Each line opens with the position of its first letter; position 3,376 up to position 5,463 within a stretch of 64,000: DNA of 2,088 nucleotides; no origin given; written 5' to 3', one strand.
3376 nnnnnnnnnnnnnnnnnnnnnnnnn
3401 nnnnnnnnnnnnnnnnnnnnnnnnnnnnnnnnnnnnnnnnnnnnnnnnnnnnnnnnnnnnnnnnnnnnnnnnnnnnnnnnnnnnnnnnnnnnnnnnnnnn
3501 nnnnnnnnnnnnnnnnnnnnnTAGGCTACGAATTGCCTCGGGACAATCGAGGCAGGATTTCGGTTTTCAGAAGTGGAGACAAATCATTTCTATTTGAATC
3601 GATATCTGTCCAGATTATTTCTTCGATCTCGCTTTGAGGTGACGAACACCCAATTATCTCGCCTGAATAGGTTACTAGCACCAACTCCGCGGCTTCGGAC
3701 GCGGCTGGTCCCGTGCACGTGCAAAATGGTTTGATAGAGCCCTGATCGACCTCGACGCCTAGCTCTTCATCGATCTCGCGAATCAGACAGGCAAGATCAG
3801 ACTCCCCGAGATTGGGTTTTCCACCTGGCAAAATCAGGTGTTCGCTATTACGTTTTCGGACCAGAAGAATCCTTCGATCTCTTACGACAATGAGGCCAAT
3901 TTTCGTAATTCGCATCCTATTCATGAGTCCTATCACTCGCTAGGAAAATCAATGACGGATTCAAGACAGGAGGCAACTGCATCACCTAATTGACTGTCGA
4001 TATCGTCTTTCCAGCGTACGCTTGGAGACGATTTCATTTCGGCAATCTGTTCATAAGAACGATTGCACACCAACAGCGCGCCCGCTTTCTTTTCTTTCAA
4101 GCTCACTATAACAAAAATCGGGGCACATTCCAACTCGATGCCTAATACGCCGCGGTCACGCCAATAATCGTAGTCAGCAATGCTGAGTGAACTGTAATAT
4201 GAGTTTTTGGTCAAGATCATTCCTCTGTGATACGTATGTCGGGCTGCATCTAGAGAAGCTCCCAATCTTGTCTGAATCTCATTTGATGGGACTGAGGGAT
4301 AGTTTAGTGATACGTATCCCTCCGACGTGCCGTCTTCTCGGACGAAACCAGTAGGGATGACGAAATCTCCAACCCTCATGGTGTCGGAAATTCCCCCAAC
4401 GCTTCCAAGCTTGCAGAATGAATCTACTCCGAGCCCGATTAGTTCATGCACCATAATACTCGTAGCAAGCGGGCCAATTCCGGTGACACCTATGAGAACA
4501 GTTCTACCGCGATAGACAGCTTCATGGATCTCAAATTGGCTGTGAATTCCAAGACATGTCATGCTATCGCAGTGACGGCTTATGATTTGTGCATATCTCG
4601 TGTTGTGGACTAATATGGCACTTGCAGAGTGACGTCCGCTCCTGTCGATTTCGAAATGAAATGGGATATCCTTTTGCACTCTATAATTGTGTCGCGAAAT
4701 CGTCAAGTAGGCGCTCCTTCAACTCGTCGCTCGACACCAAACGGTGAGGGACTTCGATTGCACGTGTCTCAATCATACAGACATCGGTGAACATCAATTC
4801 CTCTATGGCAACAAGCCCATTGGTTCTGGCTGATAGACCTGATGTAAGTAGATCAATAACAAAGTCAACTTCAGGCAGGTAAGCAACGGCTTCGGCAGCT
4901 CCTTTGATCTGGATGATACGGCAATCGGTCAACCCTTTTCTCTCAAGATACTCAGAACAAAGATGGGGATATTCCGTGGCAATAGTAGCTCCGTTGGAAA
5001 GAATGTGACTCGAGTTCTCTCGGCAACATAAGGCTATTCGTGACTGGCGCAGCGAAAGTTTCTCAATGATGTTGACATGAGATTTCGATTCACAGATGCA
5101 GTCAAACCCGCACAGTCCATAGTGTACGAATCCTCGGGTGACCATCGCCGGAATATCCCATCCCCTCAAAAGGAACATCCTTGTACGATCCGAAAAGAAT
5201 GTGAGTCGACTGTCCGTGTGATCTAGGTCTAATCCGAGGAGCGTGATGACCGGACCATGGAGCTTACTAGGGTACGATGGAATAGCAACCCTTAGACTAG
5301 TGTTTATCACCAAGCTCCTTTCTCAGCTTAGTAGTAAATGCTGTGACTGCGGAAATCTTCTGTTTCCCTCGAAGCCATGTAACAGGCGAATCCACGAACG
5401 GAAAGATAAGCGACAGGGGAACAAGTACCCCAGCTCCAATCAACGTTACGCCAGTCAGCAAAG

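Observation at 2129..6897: Compact island-borne cluster of nucleotide/nucleoside-remodelling enzymes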

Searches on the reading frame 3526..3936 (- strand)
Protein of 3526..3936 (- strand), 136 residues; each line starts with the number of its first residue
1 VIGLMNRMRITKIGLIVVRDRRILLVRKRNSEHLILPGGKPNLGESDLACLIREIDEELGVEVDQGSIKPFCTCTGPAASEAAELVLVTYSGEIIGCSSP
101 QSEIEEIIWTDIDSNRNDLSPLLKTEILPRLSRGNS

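Call 4: search_protein_families(library=pfam, proteins=[window:3526-3936:-], max_evalue=0.1)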
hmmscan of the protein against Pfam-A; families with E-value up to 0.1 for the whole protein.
window:3526-3936:- (136 aa): 2 families
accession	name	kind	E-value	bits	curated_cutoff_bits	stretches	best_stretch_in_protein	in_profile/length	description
PF00293.34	NUDIX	-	1.4e-11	44.9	21.1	1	13-115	6-118/134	NUDIX domain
PF13869.12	NUDIX_2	-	0.0027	17.6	27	1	6-62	40-98/188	Nucleotide hydrolase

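Call 5: search_protein_families(library=padloc, proteins=[window:3526-3936:-], max_evalue=0.1)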
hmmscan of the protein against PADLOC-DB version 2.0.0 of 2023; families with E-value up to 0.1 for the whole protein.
window:3526-3936:- (136 aa): 1 family
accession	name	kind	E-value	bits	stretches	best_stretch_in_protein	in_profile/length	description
PDLC04899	PDC-S07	-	6e-12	43.4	1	9-113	6-110/135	-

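Call 6: search_protein_families(library=ncbifam, proteins=[window:3526-3936:-], max_evalue=0.1)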
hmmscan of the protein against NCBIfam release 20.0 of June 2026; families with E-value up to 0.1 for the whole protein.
window:3526-3936:- (136 aa): 13 families
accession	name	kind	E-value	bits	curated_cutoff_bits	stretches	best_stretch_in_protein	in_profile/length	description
NF006530.0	PRK08999.1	equivalog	3.7e-08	32.8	245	1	13-67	10-68/315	Nudix family hydrolase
TIGR00586.1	mutt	equivalog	9.5e-06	25.7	97.9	1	14-68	10-68/129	8-oxo-dGTP diphosphatase MutT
NF007834.0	PRK10546.1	equivalog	3.3e-05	23.7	156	1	13-66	7-64/135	pyrimidine (deoxy)nucleoside triphosphate diphosphatase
NF052459.1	OxoGTPPhMutT1Mycb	equivalog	0.00048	19.3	475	1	24-130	21-124/292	8-oxo-(d)GTP phosphatase MutT1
NF008044.0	PRK10776.1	equivalog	0.00054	19.9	148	1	13-66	8-65/130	8-oxo-dGTP diphosphatase MutT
TIGR02705.1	nudix_YtkD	equivalog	0.00073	19.1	154.4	1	15-64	28-77/156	RNA deprotection pyrophosphohydrolase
NF003790.0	PRK05379.2-2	equivalog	0.0027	16.8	403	1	13-63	220-273/354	bifunctional nicotinamide mononucleotide adenylyltransferase/ADP-ribose pyrophosphatase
NF001937.0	PRK00714.1-4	equivalog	0.009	15.7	139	1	12-65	10-64/161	RNA pyrophosphohydrolase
NF001299.0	PRK00241.1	equivalog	0.0092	15.5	158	1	16-65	141-192/263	NAD(+) diphosphatase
NF003787.0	PRK05379.1-4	equivalog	0.034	13.1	449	1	13-65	211-266/346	bifunctional nicotinamide-nucleotide adenylyltransferase/Nudix hydroxylase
NF001935.0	PRK00714.1-2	equivalog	0.044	13.3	259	1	12-64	10-63/183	RNA pyrophosphohydrolase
NF003791.0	PRK05379.2-3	equivalog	0.048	12.8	409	1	15-66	207-261/340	bifunctional nicotinamide-nucleotide adenylyltransferase/Nudix hydroxylase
NF003788.0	PRK05379.1-5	equivalog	0.054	12.8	354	1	15-68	218-274/351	bifunctional nicotinamide-nucleotide adenylyltransferase/Nudix hydroxylase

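Call 7: search_protein_families(library=phrogs, proteins=[window:3526-3936:-], max_evalue=0.01)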
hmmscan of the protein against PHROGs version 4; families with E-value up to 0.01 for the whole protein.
window:3526-3936:- (136 aa): 6 families
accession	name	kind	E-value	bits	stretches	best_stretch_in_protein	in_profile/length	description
phrog_1198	-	other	6.1e-13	50.1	1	8-124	35-160/253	MutT/NUDIX hydrolase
phrog_15528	-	head and packaging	1.9e-05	24.3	1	12-65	523-576/794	portal protein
phrog_19657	-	other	6.2e-05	24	1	30-65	57-92/176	nudix hydrolase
phrog_25541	-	unknown function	0.0013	19.3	1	12-64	76-128/210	-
phrog_1185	-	other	0.0013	19.2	1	9-65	157-212/301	nudix hydrolase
phrog_6216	-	unknown function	0.004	16.9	1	15-65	7-57/545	-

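Call 28: search_solved_structures(query=window:3526-3936:-, max_evalue=0.001, show_alignments=1)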
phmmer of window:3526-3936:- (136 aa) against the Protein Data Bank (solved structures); distinct sequences matched with E-value up to 0.001: 13.
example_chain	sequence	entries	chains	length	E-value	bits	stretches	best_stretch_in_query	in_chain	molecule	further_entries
3id9_A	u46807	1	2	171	8.7e-06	28.9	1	6-90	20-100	MutT/NUDIX family protein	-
3hhj_A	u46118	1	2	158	1.7e-05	27.9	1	16-73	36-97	Mutator mutT protein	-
5lon_A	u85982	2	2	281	5.2e-05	26.4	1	21-63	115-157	KLLA0F23980p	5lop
3ees_A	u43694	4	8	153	8.3e-05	25.7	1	33-74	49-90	Probable pyrophosphohydrolase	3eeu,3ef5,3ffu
4dyw_A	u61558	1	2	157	9.8e-05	25.4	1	13-68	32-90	MutT/NUDIX family protein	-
6am0_A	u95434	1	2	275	0.00013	25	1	21-63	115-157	KLLA0F23980p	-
5zrc_A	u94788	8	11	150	0.00018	24.6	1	10-66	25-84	Putative mutator protein MutT2/NUDIX hydrolase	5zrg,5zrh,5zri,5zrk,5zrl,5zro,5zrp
2jvb_A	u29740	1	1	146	0.00037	23.6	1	21-111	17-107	mRNA-decapping enzyme subunit 2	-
4k6e_A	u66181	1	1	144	0.00037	23.6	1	21-111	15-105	mRNA-decapping enzyme subunit 2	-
3r03_A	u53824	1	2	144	0.00063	22.8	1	15-73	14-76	NUDIX hydrolase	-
4kg4_A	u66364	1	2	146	0.00073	22.6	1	21-64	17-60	mRNA-decapping enzyme subunit 2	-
3fk9_A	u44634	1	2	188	0.00078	22.5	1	9-73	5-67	Mutator MutT protein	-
4kg3_A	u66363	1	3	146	0.00098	22.2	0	21-111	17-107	mRNA-decapping enzyme subunit 2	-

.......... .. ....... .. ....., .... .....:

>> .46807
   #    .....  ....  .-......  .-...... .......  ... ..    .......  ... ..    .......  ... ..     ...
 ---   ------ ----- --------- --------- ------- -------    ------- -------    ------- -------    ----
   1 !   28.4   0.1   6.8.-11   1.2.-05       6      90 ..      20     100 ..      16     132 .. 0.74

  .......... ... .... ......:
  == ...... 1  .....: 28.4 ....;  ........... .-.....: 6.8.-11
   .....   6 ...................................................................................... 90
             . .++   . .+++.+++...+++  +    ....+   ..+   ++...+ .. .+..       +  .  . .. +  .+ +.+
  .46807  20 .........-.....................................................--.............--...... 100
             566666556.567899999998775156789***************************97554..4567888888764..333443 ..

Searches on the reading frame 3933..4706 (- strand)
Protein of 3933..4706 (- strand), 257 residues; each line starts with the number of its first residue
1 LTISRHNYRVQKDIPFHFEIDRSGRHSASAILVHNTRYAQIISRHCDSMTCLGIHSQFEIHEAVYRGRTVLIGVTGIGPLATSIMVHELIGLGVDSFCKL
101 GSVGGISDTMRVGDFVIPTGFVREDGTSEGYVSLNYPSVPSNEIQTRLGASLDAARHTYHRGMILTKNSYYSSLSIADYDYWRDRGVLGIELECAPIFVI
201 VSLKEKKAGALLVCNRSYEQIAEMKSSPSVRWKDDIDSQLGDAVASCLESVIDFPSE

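Call 4: search_protein_families(library=pfam, proteins=[window:3933-4706:-], max_evalue=0.1)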
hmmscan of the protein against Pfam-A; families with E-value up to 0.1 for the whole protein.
window:3933-4706:- (257 aa): 1 family
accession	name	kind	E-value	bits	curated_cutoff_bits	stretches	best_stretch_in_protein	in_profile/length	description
PF01048.26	PNP_UDP_1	-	1.3e-20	74.3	25.1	1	37-215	10-197/233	Phosphorylase superfamily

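Call 5: search_protein_families(library=padloc, proteins=[window:3933-4706:-], max_evalue=0.1)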
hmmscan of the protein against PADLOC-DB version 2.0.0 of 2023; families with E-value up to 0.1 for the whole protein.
window:3933-4706:- (257 aa): 0 families

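Call 6: search_protein_families(library=ncbifam, proteins=[window:3933-4706:-], max_evalue=0.1)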
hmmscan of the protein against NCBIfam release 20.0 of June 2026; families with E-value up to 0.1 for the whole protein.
window:3933-4706:- (257 aa): 17 families
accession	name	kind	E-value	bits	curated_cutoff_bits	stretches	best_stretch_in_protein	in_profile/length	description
TIGR01718.1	Uridine-psphlse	equivalog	2.2e-28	99.3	280.3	1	30-223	15-222/245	uridine phosphorylase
NF008383.0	PRK11178.1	equivalog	1.7e-26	93.1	262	1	16-224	7-231/254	uridine phosphorylase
NF005500.0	PRK07115.1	equivalog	7.1e-18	64.8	264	1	36-214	36-209/261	AMP nucleosidase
NF004489.0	PRK05819.1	subfamily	1.4e-14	53.9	230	1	64-213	52-202/236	DeoD-type purine-nucleoside phosphorylase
TIGR01721.1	AMN-like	hypoth_equivalog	5.5e-13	48.7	307.2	1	95-214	88-207/269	AMP nucleosidase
TIGR00107.1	deoD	equivalog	7.9e-11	41.9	232.25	1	64-217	48-200/232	purine-nucleoside phosphorylase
NF009914.0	PRK13374.1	subfamily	1.4e-10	41.1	338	1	63-231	51-218/235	DeoD-type purine-nucleoside phosphorylase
NF004079.0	PRK05584.1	equivalog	2.2e-07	30.6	169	1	55-197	28-179/232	5'-methylthioadenosine/adenosylhomocysteine nucleosidase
NF006142.0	PRK08292.1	equivalog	4.5e-06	25.8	307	1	74-153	284-363/492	AMP nucleosidase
TIGR01717.1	AMP-nucleosdse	equivalog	1.7e-05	23.8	364.7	1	74-153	269-348/478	AMP nucleosidase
TIGR01704.1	MTA_SAH-Nsdase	equivalog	0.00063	19.3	73.8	1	57-132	29-107/229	5'-methylthioadenosine/S-adenosylhomocysteine nucleosidase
TIGR03664.1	fut_nucase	equivalog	0.0088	15.8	124.7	1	56-132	23-103/228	futalosine hydrolase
TIGR03468.1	HpnG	hypoth_equivalog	0.013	15.1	187.1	1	60-127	12-78/212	hopanoid-associated phosphorylase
NF011286.0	PRK14697.1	equivalog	0.022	14.3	260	1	65-125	39-100/233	bifunctional 5'-methylthioadenosine/S-adenosylhomocysteine nucleosidase/phosphatase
NF005213.0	PRK06698.1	equivalog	0.033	13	768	1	65-125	39-100/459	bifunctional 5'-methylthioadenosine/S-adenosylhomocysteine nucleosidase/phosphatase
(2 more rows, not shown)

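Call 7: search_protein_families(library=phrogs, proteins=[window:3933-4706:-], max_evalue=0.01)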
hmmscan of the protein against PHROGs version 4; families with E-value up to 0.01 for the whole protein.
window:3933-4706:- (257 aa): 1 family
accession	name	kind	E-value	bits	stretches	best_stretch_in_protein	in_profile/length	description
phrog_33353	-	unknown function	0.003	17.1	1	66-146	275-355/490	-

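Call 26: search_solved_structures(query=window:3933-4706:-, max_evalue=0.001, show_alignments=2)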
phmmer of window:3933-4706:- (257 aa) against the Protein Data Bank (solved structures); distinct sequences matched with E-value up to 0.001: 63 (the best 60 are shown).
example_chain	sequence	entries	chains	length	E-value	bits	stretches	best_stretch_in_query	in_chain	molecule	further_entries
3o6v_A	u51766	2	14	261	2.1e-25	92.7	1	16-223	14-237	Uridine phosphorylase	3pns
4g8j_A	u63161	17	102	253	2.2e-25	92.7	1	16-223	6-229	Uridine phosphorylase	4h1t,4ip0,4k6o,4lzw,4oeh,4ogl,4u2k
5lhv_A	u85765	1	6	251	2.5e-25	92.5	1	16-223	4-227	Uridine phosphorylase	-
4lnh_A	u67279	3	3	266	7.4e-22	81.1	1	44-219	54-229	Uridine phosphorylase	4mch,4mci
7q2w_DDD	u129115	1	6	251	1.6e-20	76.8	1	30-223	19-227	Uridine phosphorylase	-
4yjk_D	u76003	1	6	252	2.9e-20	75.9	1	17-223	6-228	Uridine phosphorylase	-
4r2w_A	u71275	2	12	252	4e-20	75.5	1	17-223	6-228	Uridine phosphorylase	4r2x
7q30_DDD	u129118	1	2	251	4.1e-20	75.4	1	30-223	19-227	Uridine phosphorylase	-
3qpb_A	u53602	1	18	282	9.5e-20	74.3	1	6-210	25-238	Uridine phosphorylase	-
4i2v_A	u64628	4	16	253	1.5e-19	73.6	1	14-223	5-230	Uridine phosphorylase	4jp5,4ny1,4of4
1tgv_A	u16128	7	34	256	1.6e-19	73.5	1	12-223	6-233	uridine phosphorylase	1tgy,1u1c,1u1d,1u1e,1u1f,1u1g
1k3f_A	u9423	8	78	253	2.3e-19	73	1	14-223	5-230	uridine phosphorylase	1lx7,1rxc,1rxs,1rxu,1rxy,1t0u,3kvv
7q1i_AAA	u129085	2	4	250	3.4e-19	72.5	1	16-223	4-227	Uridine phosphorylase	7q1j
7q31_AAA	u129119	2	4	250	5.2e-19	71.8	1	16-223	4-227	Uridine phosphorylase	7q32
1ryz_A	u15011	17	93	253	2.4e-18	69.7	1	14-223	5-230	Uridine phosphorylase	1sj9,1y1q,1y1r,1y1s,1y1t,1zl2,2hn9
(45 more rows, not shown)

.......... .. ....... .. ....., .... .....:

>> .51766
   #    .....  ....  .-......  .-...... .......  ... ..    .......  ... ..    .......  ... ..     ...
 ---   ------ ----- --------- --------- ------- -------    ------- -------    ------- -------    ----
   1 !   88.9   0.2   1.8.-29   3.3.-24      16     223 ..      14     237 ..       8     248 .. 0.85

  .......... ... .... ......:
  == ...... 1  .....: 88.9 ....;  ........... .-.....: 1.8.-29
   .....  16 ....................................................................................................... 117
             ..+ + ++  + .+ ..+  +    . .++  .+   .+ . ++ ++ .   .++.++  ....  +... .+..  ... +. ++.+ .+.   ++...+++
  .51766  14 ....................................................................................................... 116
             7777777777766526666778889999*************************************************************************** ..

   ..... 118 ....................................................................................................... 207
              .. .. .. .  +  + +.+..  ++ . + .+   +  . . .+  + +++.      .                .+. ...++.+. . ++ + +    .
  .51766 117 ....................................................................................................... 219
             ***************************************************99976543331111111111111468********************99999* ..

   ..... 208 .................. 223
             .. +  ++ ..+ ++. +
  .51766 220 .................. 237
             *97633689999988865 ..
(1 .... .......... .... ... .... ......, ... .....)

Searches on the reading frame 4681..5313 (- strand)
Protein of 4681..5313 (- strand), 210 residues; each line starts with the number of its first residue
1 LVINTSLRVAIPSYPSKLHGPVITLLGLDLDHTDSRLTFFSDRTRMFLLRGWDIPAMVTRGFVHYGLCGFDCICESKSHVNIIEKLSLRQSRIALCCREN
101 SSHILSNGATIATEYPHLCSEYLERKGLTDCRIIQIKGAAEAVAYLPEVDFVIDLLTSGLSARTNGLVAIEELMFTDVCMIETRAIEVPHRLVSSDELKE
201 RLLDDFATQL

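Call 4: search_protein_families(library=pfam, proteins=[window:4681-5313:-], max_evalue=0.1)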
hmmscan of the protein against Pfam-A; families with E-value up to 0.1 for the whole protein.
window:4681-5313:- (210 aa): 1 family
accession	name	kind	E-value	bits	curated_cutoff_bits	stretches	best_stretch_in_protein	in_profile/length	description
PF01634.23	HisG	-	1.2e-25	90.7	25.5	1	51-186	2-141/158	ATP phosphoribosyltransferase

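Call 5: search_protein_families(library=padloc, proteins=[window:4681-5313:-], max_evalue=0.1)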
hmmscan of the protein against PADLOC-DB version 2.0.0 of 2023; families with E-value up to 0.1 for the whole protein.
window:4681-5313:- (210 aa): 0 families

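Call 6: search_protein_families(library=ncbifam, proteins=[window:4681-5313:-], max_evalue=0.1)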
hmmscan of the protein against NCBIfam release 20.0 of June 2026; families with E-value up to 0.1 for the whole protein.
window:4681-5313:- (210 aa): 1 family
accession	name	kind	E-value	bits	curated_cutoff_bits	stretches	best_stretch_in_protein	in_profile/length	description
TIGR00070.1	hisG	equivalog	2.7e-29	102.4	75.75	1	27-181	22-182/183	ATP phosphoribosyltransferase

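Call 7: search_protein_families(library=phrogs, proteins=[window:4681-5313:-], max_evalue=0.01)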
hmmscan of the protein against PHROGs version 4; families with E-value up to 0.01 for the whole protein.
window:4681-5313:- (210 aa): 0 families

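Call 9: find_encoding_contigs(protein=window:4681-5313:-, flank=10000, max_places=6)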
Protein window:4681-5313:- (210 aa): no gene with exactly this product is on record in the collection.

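Call 25: search_solved_structures(query=window:4681-5313:-, max_evalue=0.001, show_alignments=2)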
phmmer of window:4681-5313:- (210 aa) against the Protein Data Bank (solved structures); distinct sequences matched with E-value up to 0.001: 19.
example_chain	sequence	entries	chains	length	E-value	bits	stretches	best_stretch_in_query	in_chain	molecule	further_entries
2vd3_A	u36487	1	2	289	3.2e-18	69.2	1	7-184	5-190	ATP PHOSPHORIBOSYLTRANSFERASE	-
1usy_H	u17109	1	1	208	1.3e-12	50.9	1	41-175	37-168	ATP PHOSPHORIBOSYLTRANSFERASE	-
1usy_E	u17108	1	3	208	1.3e-12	50.9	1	41-175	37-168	ATP PHOSPHORIBOSYLTRANSFERASE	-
1o63_A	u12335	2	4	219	1.4e-12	50.8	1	31-175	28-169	ATP phosphoribosyltransferase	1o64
5u99_A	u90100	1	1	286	2.5e-11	46.7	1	7-199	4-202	ATP phosphoribosyltransferase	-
5lht_A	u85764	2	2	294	2.6e-11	46.6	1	7-199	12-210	ATP phosphoribosyltransferase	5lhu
2vd2_A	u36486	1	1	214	2.8e-11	46.6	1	41-190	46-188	ATP PHOSPHORIBOSYLTRANSFERASE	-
1nh7_A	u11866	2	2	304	2.8e-11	46.6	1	7-199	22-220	ATP Phosphoribosyltransferase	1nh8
1h3d_A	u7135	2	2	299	1.3e-10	44.4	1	4-184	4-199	ATP-PHOSPHORIBOSYLTRANSFERASE | ATP phosphoribosyltransferase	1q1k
11te_A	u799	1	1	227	4.9e-10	42.5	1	43-181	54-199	ATP phosphoribosyltransferase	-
1ve4_A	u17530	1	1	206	6e-10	42.2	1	21-187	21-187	ATP phosphoribosyltransferase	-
23fh_A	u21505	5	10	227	8.7e-10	41.7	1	33-181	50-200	ATP phosphoribosyltransferase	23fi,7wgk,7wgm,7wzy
8oy0_E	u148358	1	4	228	8.9e-10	41.7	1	33-181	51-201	ATP phosphoribosyltransferase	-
5m8h_E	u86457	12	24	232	1.1e-09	41.4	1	41-186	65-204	ATP phosphoribosyltransferase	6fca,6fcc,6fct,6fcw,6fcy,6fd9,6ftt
7z6r_C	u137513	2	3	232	1.2e-09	41.3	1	35-186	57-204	ATP phosphoribosyltransferase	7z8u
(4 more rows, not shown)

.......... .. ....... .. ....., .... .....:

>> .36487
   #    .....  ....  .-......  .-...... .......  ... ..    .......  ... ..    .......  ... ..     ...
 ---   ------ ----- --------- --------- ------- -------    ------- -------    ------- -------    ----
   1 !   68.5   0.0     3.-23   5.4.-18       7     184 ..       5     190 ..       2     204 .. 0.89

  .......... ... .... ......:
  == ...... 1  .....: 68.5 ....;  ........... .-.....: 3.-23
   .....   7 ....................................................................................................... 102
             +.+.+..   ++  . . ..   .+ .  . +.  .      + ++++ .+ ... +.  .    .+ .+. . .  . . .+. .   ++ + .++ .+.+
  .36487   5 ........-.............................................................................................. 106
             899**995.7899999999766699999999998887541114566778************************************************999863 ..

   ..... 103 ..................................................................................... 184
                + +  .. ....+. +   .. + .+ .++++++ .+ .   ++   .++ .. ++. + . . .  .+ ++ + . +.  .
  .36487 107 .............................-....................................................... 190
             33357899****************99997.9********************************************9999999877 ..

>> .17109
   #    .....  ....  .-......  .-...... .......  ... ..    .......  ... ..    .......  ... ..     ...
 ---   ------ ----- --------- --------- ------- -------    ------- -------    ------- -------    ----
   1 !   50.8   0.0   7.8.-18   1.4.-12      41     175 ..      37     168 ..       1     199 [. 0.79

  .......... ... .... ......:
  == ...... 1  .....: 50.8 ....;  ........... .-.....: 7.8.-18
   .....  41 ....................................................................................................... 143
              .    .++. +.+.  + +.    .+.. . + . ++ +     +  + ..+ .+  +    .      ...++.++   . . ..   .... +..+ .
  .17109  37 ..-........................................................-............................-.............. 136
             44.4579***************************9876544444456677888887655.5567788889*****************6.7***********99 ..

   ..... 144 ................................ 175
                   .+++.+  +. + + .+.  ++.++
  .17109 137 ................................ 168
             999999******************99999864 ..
